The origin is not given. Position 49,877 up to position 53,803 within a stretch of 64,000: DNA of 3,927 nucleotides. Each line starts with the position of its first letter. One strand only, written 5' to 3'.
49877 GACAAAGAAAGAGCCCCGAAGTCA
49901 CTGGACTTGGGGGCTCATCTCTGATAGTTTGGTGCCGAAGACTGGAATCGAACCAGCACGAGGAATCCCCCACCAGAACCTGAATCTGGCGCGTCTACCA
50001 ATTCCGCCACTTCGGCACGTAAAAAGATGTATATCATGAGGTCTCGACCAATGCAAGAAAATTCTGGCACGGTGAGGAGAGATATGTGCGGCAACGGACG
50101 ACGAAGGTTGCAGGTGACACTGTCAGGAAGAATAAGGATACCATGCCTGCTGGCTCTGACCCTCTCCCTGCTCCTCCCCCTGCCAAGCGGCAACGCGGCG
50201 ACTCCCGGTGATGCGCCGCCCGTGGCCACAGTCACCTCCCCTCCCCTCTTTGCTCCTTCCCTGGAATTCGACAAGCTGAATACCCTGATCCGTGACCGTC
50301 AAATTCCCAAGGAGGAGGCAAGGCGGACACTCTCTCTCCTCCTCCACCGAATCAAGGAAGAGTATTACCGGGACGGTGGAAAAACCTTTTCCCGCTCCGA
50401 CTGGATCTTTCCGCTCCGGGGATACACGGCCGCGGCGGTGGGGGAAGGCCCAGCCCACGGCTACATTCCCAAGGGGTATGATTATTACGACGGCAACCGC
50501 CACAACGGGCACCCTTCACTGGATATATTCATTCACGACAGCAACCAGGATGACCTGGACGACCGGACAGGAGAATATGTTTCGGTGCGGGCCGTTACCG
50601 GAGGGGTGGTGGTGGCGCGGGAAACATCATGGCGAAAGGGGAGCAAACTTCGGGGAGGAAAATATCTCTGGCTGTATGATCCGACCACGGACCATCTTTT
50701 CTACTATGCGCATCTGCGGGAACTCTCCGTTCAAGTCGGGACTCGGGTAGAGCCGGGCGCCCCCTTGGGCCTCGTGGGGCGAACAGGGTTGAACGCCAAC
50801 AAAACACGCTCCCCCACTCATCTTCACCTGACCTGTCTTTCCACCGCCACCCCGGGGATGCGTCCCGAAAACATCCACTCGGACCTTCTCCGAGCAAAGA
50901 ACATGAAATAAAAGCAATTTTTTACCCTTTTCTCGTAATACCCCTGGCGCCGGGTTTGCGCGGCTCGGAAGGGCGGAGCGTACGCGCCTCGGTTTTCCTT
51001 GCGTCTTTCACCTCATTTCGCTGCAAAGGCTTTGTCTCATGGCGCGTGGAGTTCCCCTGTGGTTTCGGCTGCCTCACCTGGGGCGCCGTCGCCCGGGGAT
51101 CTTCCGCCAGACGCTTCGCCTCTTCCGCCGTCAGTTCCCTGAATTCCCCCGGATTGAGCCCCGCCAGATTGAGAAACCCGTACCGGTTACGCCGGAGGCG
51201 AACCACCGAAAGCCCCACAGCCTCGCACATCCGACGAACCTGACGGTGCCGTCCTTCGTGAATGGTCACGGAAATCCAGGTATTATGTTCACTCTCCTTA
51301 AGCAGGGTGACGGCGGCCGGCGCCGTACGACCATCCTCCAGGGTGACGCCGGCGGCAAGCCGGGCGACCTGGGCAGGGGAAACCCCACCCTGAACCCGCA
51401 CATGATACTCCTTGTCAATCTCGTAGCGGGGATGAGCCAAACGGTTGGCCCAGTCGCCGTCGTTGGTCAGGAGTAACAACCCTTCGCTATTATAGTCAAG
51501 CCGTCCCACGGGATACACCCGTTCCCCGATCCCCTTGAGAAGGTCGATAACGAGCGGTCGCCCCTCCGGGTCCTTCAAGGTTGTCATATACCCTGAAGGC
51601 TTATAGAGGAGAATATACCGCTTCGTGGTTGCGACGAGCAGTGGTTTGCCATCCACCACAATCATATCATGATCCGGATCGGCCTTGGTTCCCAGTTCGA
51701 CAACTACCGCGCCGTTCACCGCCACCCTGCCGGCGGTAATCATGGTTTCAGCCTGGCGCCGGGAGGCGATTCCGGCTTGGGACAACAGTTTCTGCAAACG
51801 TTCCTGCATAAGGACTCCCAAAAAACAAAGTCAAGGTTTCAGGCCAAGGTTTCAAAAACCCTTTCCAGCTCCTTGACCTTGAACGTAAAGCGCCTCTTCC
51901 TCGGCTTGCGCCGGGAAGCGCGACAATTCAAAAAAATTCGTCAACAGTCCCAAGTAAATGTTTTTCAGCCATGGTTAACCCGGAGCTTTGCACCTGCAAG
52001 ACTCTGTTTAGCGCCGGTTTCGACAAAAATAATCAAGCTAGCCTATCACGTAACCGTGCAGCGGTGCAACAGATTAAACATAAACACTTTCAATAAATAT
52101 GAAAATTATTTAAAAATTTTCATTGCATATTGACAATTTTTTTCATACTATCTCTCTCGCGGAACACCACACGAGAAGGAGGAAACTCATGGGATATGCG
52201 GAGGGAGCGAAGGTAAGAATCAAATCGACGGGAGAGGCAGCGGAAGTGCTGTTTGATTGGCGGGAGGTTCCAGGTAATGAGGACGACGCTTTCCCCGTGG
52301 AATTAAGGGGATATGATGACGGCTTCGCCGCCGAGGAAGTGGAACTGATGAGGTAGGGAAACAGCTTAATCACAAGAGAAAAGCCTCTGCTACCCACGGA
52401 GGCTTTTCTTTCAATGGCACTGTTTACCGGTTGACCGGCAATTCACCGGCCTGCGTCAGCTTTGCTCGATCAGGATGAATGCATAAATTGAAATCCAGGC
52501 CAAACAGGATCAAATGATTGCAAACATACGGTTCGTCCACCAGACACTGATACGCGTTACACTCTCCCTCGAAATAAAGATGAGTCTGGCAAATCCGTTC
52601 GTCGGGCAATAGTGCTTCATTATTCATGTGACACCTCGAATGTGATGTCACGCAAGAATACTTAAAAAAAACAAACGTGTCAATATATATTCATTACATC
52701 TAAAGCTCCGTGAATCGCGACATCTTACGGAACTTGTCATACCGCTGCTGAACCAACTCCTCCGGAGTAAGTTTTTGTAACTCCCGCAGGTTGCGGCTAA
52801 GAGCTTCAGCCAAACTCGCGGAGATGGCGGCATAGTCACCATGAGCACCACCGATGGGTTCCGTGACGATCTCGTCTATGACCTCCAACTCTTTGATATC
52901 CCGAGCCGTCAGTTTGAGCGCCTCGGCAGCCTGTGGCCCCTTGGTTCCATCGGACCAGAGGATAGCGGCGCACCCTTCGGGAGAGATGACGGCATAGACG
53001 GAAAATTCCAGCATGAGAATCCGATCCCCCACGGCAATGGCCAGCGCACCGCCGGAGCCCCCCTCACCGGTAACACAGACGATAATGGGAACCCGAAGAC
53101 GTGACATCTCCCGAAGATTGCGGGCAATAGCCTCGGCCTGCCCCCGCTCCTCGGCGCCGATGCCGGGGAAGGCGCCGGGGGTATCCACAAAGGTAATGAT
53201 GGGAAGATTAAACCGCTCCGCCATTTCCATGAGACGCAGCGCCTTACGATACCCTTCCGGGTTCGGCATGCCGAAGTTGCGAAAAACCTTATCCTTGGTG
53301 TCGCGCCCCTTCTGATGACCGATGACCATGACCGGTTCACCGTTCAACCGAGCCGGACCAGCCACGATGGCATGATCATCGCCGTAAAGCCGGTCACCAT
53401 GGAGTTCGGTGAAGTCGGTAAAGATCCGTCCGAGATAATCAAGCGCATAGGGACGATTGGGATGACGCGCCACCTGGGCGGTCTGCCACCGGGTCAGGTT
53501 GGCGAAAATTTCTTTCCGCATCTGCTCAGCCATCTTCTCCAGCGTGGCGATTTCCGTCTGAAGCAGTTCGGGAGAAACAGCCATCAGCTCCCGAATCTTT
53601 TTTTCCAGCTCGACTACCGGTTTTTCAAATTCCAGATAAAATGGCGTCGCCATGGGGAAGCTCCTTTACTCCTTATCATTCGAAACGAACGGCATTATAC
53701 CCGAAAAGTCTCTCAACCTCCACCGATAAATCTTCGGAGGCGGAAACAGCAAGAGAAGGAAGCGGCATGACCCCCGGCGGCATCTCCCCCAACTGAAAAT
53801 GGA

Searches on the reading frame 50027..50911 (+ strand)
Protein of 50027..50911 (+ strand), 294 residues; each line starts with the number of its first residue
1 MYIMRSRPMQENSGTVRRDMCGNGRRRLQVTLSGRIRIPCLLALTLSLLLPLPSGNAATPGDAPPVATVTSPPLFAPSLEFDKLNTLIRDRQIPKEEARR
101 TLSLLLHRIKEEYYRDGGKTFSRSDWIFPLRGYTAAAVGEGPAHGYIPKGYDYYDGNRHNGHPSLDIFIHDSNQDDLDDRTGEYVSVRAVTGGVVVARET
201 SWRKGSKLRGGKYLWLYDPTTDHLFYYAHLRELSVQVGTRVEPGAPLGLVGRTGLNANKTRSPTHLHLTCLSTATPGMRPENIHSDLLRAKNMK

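Call 16: search_protein_families(library=pfam, proteins=[window:50027-50911:+], max_evalue=0.00001)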
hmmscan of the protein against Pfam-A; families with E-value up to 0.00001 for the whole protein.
window:50027-50911:+ (294 aa): 1 family
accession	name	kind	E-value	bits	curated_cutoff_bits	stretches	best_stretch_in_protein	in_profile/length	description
PF01551.29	Peptidase_M23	-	7.5e-10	39.3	28.7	1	185-269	14-86/96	Peptidase family M23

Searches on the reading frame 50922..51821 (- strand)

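Call 16: search_protein_families(library=pfam, proteins=[window:50922-51821:-], max_evalue=0.00001)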
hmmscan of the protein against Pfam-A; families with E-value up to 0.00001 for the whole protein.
window:50922-51821:- (299 aa): 2 families
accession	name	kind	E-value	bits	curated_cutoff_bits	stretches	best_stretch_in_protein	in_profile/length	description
PF00849.27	PseudoU_synth_2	-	5.1e-26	92.2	26.8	1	69-201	2-152/152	RNA pseudouridylate synthase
PF01479.30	S4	-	4e-11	42.9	22.8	1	7-48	1-43/48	S4 domain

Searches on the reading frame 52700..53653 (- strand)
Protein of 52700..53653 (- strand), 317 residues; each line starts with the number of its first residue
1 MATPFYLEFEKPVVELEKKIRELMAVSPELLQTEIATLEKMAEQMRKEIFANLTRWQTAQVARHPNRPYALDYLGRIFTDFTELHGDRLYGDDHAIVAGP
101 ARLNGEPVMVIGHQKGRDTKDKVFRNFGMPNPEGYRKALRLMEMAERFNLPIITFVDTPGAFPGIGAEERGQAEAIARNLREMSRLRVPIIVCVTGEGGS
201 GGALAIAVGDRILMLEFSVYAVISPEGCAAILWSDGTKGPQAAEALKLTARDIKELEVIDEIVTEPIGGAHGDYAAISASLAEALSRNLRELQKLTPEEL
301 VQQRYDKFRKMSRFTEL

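Call 16: search_protein_families(library=pfam, proteins=[window:52700-53653:-], max_evalue=0.00001)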
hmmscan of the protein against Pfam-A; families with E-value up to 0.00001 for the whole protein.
window:52700-53653:- (317 aa): 2 families
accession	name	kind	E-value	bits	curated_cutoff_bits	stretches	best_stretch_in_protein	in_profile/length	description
PF03255.19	ACCA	-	6.6e-147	489.1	23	1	6-311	1-309/310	Acetyl co-enzyme A carboxylase carboxyltransferase-like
PF01039.27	Carboxyl_trans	-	3.1e-19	69.4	22.3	1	67-241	256-425/493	Carboxyl transferase domain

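Call 17: find_encoding_contigs(protein=window:52700-53653:-, flank=2000, max_places=4)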
Protein window:52700-53653:- (317 aa): 15 contigs read that carry it; 3 places shown.
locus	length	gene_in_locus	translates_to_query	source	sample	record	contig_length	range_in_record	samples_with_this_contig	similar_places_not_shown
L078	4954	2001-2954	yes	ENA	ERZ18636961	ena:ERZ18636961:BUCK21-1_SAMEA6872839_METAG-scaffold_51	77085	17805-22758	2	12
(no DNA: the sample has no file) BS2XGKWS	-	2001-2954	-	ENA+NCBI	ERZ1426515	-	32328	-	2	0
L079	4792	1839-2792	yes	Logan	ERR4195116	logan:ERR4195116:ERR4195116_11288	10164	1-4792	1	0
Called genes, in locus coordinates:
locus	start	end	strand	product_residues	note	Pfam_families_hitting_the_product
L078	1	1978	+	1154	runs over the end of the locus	PF02811:PHP, PF07733:DNA_pol3_alpha, PF17657:DNA_pol3_finger, PF14579:HHH_6, PF01336:tRNA_anti-codon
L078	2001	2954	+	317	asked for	PF03255:ACCA, PF01039:Carboxyl_trans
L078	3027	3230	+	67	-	-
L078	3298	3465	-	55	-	-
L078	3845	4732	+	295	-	PF01479:S4, PF00849:PseudoU_synth_2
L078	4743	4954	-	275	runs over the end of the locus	PF01551:Peptidase_M23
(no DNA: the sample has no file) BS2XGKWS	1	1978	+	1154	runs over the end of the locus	PF02811:PHP, PF07733:DNA_pol3_alpha, PF17657:DNA_pol3_finger, PF14579:HHH_6, PF01336:tRNA_anti-codon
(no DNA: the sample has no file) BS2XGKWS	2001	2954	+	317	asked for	PF03255:ACCA, PF01039:Carboxyl_trans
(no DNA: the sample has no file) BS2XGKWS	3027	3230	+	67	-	-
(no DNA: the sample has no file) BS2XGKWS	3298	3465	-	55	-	-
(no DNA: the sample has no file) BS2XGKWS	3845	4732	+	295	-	PF01479:S4, PF00849:PseudoU_synth_2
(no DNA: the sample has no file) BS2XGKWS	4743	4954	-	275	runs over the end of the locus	PF01551:Peptidase_M23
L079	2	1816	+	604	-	?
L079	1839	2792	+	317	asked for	PF03255:ACCA, PF01039:Carboxyl_trans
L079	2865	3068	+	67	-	-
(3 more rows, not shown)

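Call 60: list_cluster_members(proteins=[window:52700-53653:-, window:58447-60261:-, window:34594-35307:-])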
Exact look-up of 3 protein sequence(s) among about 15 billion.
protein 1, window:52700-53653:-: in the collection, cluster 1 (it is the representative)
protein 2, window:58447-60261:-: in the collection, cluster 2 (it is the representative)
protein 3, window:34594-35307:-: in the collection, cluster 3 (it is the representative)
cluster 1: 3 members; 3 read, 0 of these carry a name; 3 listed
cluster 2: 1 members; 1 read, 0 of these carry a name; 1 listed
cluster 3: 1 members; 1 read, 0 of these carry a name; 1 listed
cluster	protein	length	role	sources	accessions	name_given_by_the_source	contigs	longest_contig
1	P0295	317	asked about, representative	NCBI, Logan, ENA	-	-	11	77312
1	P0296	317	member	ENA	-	-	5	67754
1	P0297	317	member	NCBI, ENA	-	-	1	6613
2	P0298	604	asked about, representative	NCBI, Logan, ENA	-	-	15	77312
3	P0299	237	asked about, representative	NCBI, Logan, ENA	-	-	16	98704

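Call 61: find_homologous_proteins(query=window:52700-53653:-, max_evalue=1e-80)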
Query window:52700-53653:- (317 aa): 7973 proteins with E <= 1e-80 among 8000 candidates; the best 120 are listed.
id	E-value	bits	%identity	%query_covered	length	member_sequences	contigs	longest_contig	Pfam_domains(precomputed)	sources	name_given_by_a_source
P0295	1.5e-206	703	100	100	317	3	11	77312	PF01039.28,PF03255.20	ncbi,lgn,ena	-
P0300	1.9e-193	660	94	100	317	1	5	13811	PF01039.28,PF03255.20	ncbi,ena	-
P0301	1.6e-190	650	91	100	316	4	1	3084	PF01039.28,PF03255.20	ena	-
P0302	1.9e-188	643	91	100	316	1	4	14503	PF01039.28,PF03255.20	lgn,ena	-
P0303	3.3e-185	633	89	100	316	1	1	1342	PF01039.28,PF03255.20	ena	-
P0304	2.1e-183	627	89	100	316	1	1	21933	PF01039.28,PF03255.20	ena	-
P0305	3.1e-183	626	89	100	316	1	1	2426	PF01039.28,PF03255.20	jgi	jgi:acetyl-CoA carboxylase carboxyl transferase subunit alpha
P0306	5.2e-183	625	89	100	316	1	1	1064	PF01039.28,PF03255.20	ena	-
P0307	7.2e-183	625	88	100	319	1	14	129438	PF01039.28,PF03255.20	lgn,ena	-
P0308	2.5e-182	623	88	100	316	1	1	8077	PF01039.28,PF03255.20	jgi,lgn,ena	-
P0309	4.9e-182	622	88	100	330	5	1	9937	PF01039.28,PF03255.20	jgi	jgi:acetyl-CoA carboxylase carboxyl transferase subunit alpha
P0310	5.8e-182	622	88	100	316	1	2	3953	PF01039.28,PF03255.20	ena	-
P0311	8.1e-182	622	87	100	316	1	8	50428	PF01039.28,PF03255.20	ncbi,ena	-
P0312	1.3e-181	621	88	100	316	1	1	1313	PF01039.28,PF03255.20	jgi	jgi:acetyl-CoA carboxylase carboxyl transferase subunit alpha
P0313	1.5e-181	621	88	100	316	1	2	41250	PF01039.28,PF03255.20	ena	-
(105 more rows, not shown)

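Call 62: find_encoding_contigs(protein=P0307, flank=10000, max_places=3)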
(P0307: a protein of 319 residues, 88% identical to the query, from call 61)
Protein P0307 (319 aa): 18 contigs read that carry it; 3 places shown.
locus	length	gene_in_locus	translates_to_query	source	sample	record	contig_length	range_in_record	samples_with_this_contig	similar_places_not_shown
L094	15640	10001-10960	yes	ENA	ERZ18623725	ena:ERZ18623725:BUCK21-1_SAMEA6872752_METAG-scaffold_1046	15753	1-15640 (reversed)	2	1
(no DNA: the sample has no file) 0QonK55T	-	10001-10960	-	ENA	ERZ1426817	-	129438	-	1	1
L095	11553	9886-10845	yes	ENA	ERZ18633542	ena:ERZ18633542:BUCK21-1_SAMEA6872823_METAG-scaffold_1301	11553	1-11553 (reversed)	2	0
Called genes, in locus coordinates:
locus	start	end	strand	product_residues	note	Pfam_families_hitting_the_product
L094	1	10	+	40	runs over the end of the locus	?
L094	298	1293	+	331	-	PF04055:Radical_SAM, PF06968:BATS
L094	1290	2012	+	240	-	PF13500:AAA_26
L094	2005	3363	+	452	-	PF00202:Aminotran_3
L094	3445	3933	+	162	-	-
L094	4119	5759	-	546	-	PF03063:Prismane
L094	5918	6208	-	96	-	PF07798:CCDC90-like (weak)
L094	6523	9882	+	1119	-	PF02811:PHP, PF07733:DNA_pol3_alpha, PF17657:DNA_pol3_finger, PF14579:HHH_6, PF01336:tRNA_anti-codon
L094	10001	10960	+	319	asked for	PF03255:ACCA, PF01039:Carboxyl_trans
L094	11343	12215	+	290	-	PF09721:Exosortase_EpsH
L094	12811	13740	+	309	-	PF01479:S4, PF00849:PseudoU_synth_2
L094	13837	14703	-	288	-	PF01551:Peptidase_M23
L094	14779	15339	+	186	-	PF22022:Phage_int_M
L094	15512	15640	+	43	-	?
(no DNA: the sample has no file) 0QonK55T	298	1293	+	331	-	PF04055:Radical_SAM, PF06968:BATS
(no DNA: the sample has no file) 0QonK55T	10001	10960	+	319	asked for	PF03255:ACCA, PF01039:Carboxyl_trans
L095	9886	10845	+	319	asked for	PF03255:ACCA, PF01039:Carboxyl_trans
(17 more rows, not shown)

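Call 63: find_encoding_contigs(protein=P0300, flank=10000, max_places=3)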
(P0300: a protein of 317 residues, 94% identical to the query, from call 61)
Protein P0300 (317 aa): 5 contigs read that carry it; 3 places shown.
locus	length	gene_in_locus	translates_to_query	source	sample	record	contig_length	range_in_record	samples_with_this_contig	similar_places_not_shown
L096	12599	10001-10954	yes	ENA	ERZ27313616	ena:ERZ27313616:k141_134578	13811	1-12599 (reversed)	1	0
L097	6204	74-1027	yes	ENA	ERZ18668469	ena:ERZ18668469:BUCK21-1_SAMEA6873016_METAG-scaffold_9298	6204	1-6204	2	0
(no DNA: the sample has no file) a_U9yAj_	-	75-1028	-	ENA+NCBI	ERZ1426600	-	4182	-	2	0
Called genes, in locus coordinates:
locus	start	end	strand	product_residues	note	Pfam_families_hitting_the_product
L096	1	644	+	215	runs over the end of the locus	PF00440:TetR_N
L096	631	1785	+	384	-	PF25917:BSH_RND, PF25954:Beta-barrel_RND_2, PF25967:RND-MFP_C (weak), PF25989:YknX_C (weak), PF25975:CzcB_C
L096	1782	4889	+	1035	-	PF00873:ACR_tran, PF03176:MMPL (weak)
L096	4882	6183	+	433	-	PF02321:OEP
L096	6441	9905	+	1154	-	PF02811:PHP, PF07733:DNA_pol3_alpha, PF17657:DNA_pol3_finger, PF14579:HHH_6, PF01336:tRNA_anti-codon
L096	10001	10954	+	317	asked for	PF03255:ACCA, PF01039:Carboxyl_trans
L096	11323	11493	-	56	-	-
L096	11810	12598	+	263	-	?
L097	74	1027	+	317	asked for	PF03255:ACCA, PF01039:Carboxyl_trans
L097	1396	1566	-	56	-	-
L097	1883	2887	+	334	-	PF01479:S4, PF00849:PseudoU_synth_2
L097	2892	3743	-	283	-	PF01551:Peptidase_M23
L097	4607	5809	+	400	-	PF13173:AAA_14, PF13635:DUF4143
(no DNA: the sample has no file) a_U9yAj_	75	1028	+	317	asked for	PF03255:ACCA, PF01039:Carboxyl_trans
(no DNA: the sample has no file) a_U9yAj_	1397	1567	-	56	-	-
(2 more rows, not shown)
